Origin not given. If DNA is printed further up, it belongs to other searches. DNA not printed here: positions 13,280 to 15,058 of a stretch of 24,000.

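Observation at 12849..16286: Tightly coupled five-gene operon: MerT-like CC protein, 2-TM mini-protein, multi-cluster radical SAM, Cys-pair methyltransferase, CxxC redoxin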

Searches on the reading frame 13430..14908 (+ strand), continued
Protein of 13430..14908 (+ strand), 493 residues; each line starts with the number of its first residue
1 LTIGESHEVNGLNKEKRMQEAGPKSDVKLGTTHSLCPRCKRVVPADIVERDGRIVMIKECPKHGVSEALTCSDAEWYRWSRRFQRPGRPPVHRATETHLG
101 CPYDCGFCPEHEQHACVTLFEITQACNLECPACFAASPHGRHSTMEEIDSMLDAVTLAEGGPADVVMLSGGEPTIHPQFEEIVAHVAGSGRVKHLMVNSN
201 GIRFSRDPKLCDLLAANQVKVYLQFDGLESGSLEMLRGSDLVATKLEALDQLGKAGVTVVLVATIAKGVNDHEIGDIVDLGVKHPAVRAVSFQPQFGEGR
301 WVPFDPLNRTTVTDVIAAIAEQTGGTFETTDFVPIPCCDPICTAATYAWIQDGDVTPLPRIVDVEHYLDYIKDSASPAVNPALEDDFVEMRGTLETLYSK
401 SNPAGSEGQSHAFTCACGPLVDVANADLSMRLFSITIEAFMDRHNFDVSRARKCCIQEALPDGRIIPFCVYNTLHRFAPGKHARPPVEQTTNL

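Call 32: find_encoding_contigs(protein=P0057, flank=8000, max_places=2)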
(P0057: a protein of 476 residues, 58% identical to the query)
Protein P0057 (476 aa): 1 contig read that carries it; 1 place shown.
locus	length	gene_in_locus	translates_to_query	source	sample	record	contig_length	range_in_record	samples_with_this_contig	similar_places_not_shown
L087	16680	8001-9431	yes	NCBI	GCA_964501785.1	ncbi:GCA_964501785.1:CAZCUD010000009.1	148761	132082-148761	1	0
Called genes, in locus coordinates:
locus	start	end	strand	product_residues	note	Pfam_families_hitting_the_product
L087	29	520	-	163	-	PF01047:MarR, PF12802:MarR_2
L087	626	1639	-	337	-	-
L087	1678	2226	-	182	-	PF00929:RNase_T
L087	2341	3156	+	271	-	PF00106:adh_short, PF01370:Epimerase (weak), PF08659:KR, PF13460:NAD_binding_10, PF13561:adh_short_C2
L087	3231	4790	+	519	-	PF00890:FAD_binding_2 (weak), PF00996:GDI (faint), PF01134:GIDA (faint), PF01266:DAO (faint), PF01593:Amino_oxidase, PF12831:FAD_oxidored (weak), PF13450:NAD_binding_8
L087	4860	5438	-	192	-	PF05163:DinB (faint), PF04978:MST, PF12867:DinB_2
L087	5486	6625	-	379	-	PF02417:Chromate_transp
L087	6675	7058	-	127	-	PF00903:Glyoxalase, PF18029:Glyoxalase_6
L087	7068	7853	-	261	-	PF01022:HTH_5, PF12802:MarR_2, PF12840:HTH_20 (weak), PF01451:LMWPc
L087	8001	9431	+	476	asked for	PF23545:Zn_ribbon_HMPTM, PF04055:Radical_SAM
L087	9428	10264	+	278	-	PF13489:Methyltransf_23, PF01209:Ubie_methyltran (weak), PF13847:Methyltransf_31, PF08241:Methyltransf_11, PF08242:Methyltransf_12, PF13649:Methyltransf_25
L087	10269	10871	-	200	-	-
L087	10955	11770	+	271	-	PF00582:Usp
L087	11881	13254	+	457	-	PF00479:G6PD_N, PF02781:G6PD_C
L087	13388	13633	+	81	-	-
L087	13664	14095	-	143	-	PF10604:Polyketide_cyc2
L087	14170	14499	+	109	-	PF25213:HVO_A0261_N, PF12840:HTH_20, PF01022:HTH_5, PF08279:HTH_11 (weak), PF12802:MarR_2, PF13412:HTH_24 (faint), PF01978:TrmB (faint)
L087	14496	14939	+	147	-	PF08327:AHSA1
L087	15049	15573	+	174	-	PF01243:PNPOx_N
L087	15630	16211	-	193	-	-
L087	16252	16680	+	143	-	?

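Call 37: find_encoding_contigs(protein=P0001, flank=8000, max_places=4)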
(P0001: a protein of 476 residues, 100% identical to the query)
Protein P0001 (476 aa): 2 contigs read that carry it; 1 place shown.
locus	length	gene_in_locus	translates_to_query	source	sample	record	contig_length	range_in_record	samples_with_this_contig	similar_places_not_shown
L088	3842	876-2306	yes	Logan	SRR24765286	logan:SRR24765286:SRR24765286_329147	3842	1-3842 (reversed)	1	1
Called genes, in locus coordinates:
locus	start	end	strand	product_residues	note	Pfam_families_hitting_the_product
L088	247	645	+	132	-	-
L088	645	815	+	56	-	-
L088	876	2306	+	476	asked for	PF23545:Zn_ribbon_HMPTM, PF04055:Radical_SAM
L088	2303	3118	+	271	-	PF01209:Ubie_methyltran, PF13489:Methyltransf_23, PF13847:Methyltransf_31, PF08241:Methyltransf_11, PF08242:Methyltransf_12, PF13649:Methyltransf_25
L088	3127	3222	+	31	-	-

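Call 53: search_solved_structures(query=A1, max_evalue=0.001, show_alignments=1)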
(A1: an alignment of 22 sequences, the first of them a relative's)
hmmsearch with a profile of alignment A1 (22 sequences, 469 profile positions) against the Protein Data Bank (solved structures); distinct sequences matched with E-value up to 0.001: 16.
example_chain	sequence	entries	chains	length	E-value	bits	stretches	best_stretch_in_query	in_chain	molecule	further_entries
7tol_A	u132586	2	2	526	8.7e-115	387.1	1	9-464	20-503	glycerol dibiphytanyl glycerol tetraether - macrocyclic archaeol synthase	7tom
6efn_A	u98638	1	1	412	1e-12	50.5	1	102-265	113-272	Sporulation killing factor maturation protein SkfB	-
6c8v_A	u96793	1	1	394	1.8e-09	39.9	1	101-286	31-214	Coenzyme PQQ synthesis protein E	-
7vob_C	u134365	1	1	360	2.3e-08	36.2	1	103-238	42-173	Cytosylglucuronate decarboxylase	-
7voc_C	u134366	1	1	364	2.3e-08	36.2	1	103-238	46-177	Cytosylglucuronate decarboxylase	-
7wzv_A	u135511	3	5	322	1.4e-07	33.7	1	106-203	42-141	4Fe-4S cluster-binding domain-containing protein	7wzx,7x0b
2fb2_A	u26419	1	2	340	4.1e-07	32.1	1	102-270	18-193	Molybdenum cofactor biosynthesis protein A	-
1tv7_A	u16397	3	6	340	8.1e-07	31.1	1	102-270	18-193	Molybdenum cofactor biosynthesis protein A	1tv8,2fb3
7n7h_A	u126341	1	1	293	2.2e-06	29.7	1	104-253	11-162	VIPERIN-LIKE ENZYME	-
8wm2_A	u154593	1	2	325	7.6e-06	27.9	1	104-211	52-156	Fe-S radical SAM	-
4k37_A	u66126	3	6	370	2.7e-05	26.1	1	105-240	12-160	Anaerobic sulfatase-maturating enzyme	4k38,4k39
4k36_A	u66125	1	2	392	3e-05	25.9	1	105-240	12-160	Anaerobic sulfatase-maturating enzyme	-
5wgg_A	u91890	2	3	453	0.00026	22.8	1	102-211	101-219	Radical SAM domain protein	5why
8vpo_A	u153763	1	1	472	0.00031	22.6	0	103-264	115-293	Radical SAM core domain-containing protein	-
9dfu_A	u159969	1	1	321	0.00034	22.5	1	104-195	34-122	Radical SAM core domain-containing protein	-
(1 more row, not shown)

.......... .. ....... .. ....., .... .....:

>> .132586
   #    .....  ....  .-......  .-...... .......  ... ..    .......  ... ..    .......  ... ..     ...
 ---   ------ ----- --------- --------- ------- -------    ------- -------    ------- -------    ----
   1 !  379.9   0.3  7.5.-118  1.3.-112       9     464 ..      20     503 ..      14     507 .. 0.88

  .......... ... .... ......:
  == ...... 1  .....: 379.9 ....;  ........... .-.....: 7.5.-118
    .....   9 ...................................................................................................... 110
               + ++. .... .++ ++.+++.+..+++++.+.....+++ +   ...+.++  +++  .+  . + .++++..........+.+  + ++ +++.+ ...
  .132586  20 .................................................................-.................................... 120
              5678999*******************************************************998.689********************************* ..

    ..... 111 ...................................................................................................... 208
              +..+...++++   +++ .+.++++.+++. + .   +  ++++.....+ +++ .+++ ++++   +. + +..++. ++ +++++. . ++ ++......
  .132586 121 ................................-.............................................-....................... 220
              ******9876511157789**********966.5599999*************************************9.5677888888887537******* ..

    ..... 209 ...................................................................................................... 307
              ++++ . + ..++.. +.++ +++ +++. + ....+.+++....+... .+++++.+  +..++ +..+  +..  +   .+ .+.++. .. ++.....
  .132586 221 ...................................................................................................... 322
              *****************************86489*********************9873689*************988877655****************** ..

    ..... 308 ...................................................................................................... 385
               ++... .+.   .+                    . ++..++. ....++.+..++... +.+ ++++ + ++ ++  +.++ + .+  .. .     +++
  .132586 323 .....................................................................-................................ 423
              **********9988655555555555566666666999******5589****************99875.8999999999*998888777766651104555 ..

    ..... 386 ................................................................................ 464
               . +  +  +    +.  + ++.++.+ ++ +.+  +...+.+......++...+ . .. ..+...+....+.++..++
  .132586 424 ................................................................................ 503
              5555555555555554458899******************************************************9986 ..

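Call 61: search_protein_families(library=pfam, alignment_id=A4, max_evalue=0.0001)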
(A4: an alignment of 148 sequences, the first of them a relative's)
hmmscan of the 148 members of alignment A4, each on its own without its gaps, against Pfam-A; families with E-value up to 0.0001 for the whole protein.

A. member 1, L001:85-696:+ (204 aa): 1 family
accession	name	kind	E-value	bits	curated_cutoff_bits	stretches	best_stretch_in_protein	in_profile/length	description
PF24298.1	DUF7482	-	4e-53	181.2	27.5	1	2-171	83-256/257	Domain of unknown function (DUF7482)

B. families by the number of members that match (of 148 scanned): 176 families (the first 25 are shown)
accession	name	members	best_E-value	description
PF07992.20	Pyr_redox_2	7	2.4e-58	Pyridine nucleotide-disulphide oxidoreductase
PF02852.28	Pyr_redox_dim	6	5.1e-27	Pyridine nucleotide-disulphide oxidoreductase, dimerisation domain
PF00070.33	Pyr_redox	6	4.4e-23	Pyridine nucleotide-disulphide oxidoreductase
PF08241.18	Methyltransf_11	6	1.8e-20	Methyltransferase domain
PF05175.20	MTS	6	1.5e-07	Methyltransferase small domain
PF02515.22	CoA_transf_3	5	9.4e-139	CoA-transferase family III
PF00515.34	TPR_1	5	1.2e-58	Tetratricopeptide repeat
PF07719.23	TPR_2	5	2.2e-53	Tetratricopeptide repeat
PF13414.12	TPR_11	5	2.2e-48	TPR repeat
PF13181.12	TPR_8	5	2.1e-44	Tetratricopeptide repeat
PF13432.12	TPR_16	5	3e-40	Tetratricopeptide repeat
PF13431.12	TPR_17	5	7.3e-40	Tetratricopeptide repeat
PF02660.20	G3P_acyltransf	5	9.4e-31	Glycerol-3-phosphate acyltransferase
PF13371.12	TPR_9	5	1.4e-26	Tetratricopeptide repeat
PF14559.12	TPR_19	5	2.7e-25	Tetratricopeptide repeat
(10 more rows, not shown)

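Call 62: search_protein_families(library=pfam, alignment_id=A5, max_evalue=0.0001)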
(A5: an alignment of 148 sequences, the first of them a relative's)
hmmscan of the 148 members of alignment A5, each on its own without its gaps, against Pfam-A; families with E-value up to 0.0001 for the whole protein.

A. member 1, L032:5328-5885:- (185 aa): 0 families

B. families by the number of members that match (of 148 scanned): 142 families (the first 25 are shown)
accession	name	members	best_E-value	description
PF07992.20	Pyr_redox_2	10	9.4e-66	Pyridine nucleotide-disulphide oxidoreductase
PF00070.33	Pyr_redox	8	3.8e-24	Pyridine nucleotide-disulphide oxidoreductase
PF10604.15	Polyketide_cyc2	8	1.2e-16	Polyketide cyclase / dehydrase and lipid transport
PF02852.28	Pyr_redox_dim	7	1.6e-26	Pyridine nucleotide-disulphide oxidoreductase, dimerisation domain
PF13738.12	Pyr_redox_3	7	6.3e-25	Pyridine nucleotide-disulphide oxidoreductase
PF13649.12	Methyltransf_25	7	3.6e-18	Methyltransferase domain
PF08241.18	Methyltransf_11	7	9.5e-17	Methyltransferase domain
PF08242.18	Methyltransf_12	7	1.2e-10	Methyltransferase domain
PF00027.35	cNMP_binding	6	1.2e-18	Cyclic nucleotide-binding domain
PF13545.12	HTH_Crp_2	6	6.7e-18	Crp-like helix-turn-helix domain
PF01266.30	DAO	6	7.8e-10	FAD dependent oxidoreductase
PF13847.12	Methyltransf_31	6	8.7e-10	Methyltransferase domain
PF13450.12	NAD_binding_8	5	7.6e-09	NAD(P)-binding Rossmann-like domain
PF13489.12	Methyltransf_23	5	2.1e-08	Methyltransferase domain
PF11376.13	DUF3179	4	3.5e-101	Protein of unknown function (DUF3179)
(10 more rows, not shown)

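Call 66: search_protein_families(library=ncbifam, max_evalue=1e-30, proteins=[L002:6001-7308:+, L015:6001-7359:+, L035:6001-7386:+, L045:6001-7368:+, L042:6001-7395:+, L060:6001-7344:+, L065:6001-7323:+, L067:6001-7341:+, L061:6001-7317:+, L026:6001-7314:+])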
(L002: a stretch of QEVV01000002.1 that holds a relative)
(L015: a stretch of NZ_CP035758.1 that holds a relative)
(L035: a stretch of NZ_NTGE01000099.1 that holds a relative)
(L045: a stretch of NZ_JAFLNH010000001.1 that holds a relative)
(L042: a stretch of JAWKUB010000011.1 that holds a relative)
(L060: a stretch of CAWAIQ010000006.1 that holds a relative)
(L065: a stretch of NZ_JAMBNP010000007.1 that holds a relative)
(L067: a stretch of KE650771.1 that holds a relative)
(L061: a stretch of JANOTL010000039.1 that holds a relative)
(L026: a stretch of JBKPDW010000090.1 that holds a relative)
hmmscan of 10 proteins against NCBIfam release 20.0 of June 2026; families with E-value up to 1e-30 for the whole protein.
L002:6001-7308:+ (436 aa): 3 families
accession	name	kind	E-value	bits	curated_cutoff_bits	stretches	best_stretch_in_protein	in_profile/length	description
NF045646.2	rSAM_Se_TrsS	equivalog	8.1e-112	374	490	1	1-434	3-430/441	radical SAM (seleno)protein TrsS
NF045702.1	rSAM_GDGT_ether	equivalog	2e-106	356.5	450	1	1-435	2-470/486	tetraether lipid synthase Tes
NF045703.1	rSAM_Tes_intein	exception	4.7e-60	203.5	1700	1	107-341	619-874/1040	tetraether lipid synthase Tes, intein-containing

L015:6001-7359:+ (453 aa): 3 families
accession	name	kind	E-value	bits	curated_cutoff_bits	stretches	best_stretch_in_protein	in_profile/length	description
NF045646.2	rSAM_Se_TrsS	equivalog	2.6e-114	382.2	490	1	9-449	3-430/441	radical SAM (seleno)protein TrsS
NF045702.1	rSAM_GDGT_ether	equivalog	3.2e-104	349.3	450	1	9-314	2-311/486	tetraether lipid synthase Tes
NF045703.1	rSAM_Tes_intein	exception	7e-57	193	1700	1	122-451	626-980/1040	tetraether lipid synthase Tes, intein-containing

L035:6001-7386:+ (462 aa): 3 families
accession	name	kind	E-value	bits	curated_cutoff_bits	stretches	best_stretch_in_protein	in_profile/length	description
NF045646.2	rSAM_Se_TrsS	equivalog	1.2e-101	340.5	490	1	9-460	3-430/441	radical SAM (seleno)protein TrsS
NF045702.1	rSAM_GDGT_ether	equivalog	3.1e-97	326.2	450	1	9-461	2-470/486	tetraether lipid synthase Tes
NF045703.1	rSAM_Tes_intein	exception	7.6e-51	173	1700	1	121-461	622-979/1040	tetraether lipid synthase Tes, intein-containing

L045:6001-7368:+ (456 aa): 3 families
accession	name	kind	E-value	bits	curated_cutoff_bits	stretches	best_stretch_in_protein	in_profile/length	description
NF045646.2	rSAM_Se_TrsS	equivalog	6.4e-96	321.6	490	1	7-454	2-430/441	radical SAM (seleno)protein TrsS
NF045702.1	rSAM_GDGT_ether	equivalog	8e-89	298.5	450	1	8-323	2-315/486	tetraether lipid synthase Tes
NF045703.1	rSAM_Tes_intein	exception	1.5e-40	138.9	1700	0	142-455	645-979/1040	tetraether lipid synthase Tes, intein-containing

L042:6001-7395:+ (465 aa): 3 families
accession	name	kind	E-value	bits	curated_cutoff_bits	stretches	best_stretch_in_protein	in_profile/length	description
NF045646.2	rSAM_Se_TrsS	equivalog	2.1e-105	352.8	490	1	3-462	2-431/441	radical SAM (seleno)protein TrsS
NF045702.1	rSAM_GDGT_ether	equivalog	1.7e-91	307.3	450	1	4-312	2-313/486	tetraether lipid synthase Tes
NF045703.1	rSAM_Tes_intein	exception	6.4e-51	173.2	1700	0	135-311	645-817/1040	tetraether lipid synthase Tes, intein-containing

L060:6001-7344:+ (448 aa): 3 families
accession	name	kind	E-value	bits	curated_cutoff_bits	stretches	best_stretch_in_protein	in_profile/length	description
NF045646.2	rSAM_Se_TrsS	equivalog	4.9e-98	328.6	490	1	11-445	3-431/441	radical SAM (seleno)protein TrsS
NF045702.1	rSAM_GDGT_ether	equivalog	1.1e-87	294.7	450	1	11-319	2-312/486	tetraether lipid synthase Tes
NF045703.1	rSAM_Tes_intein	exception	1.6e-44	152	1700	0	125-318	625-816/1040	tetraether lipid synthase Tes, intein-containing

L065:6001-7323:+ (441 aa): 3 families
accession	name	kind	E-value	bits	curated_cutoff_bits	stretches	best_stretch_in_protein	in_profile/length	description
NF045646.2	rSAM_Se_TrsS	equivalog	7e-98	328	490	1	1-309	3-310/441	radical SAM (seleno)protein TrsS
NF045702.1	rSAM_GDGT_ether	equivalog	1.4e-87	294.3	450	1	1-309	2-312/486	tetraether lipid synthase Tes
NF045703.1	rSAM_Tes_intein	exception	2e-41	141.8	1700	0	115-308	625-816/1040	tetraether lipid synthase Tes, intein-containing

L067:6001-7341:+ (447 aa): 3 families
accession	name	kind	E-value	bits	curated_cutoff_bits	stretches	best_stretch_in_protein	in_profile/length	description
NF045646.2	rSAM_Se_TrsS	equivalog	3.9e-92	309.1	490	1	1-444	3-431/441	radical SAM (seleno)protein TrsS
NF045702.1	rSAM_GDGT_ether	equivalog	4.4e-82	276.2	450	1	1-447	2-475/486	tetraether lipid synthase Tes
NF045703.1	rSAM_Tes_intein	exception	1.2e-40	139.2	1700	0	117-316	619-816/1040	tetraether lipid synthase Tes, intein-containing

L061:6001-7317:+ (439 aa): 3 families
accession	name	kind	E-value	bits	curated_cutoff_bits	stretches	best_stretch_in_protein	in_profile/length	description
NF045646.2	rSAM_Se_TrsS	equivalog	1.5e-101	340.1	490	1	2-436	3-431/441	radical SAM (seleno)protein TrsS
NF045702.1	rSAM_GDGT_ether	equivalog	6.5e-86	288.9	450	1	2-320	2-322/486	tetraether lipid synthase Tes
NF045703.1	rSAM_Tes_intein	exception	9.3e-45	152.8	1700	0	115-320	624-826/1040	tetraether lipid synthase Tes, intein-containing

L026:6001-7314:+ (438 aa): 3 families
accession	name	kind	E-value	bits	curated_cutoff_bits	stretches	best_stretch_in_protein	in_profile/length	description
NF045702.1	rSAM_GDGT_ether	equivalog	4.8e-94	315.7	450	1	1-308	2-314/486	tetraether lipid synthase Tes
NF045646.2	rSAM_Se_TrsS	equivalog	2e-93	313.4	490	1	1-436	3-430/441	radical SAM (seleno)protein TrsS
NF045703.1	rSAM_Tes_intein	exception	2.5e-56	191.1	1700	1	108-437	620-979/1040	tetraether lipid synthase Tes, intein-containing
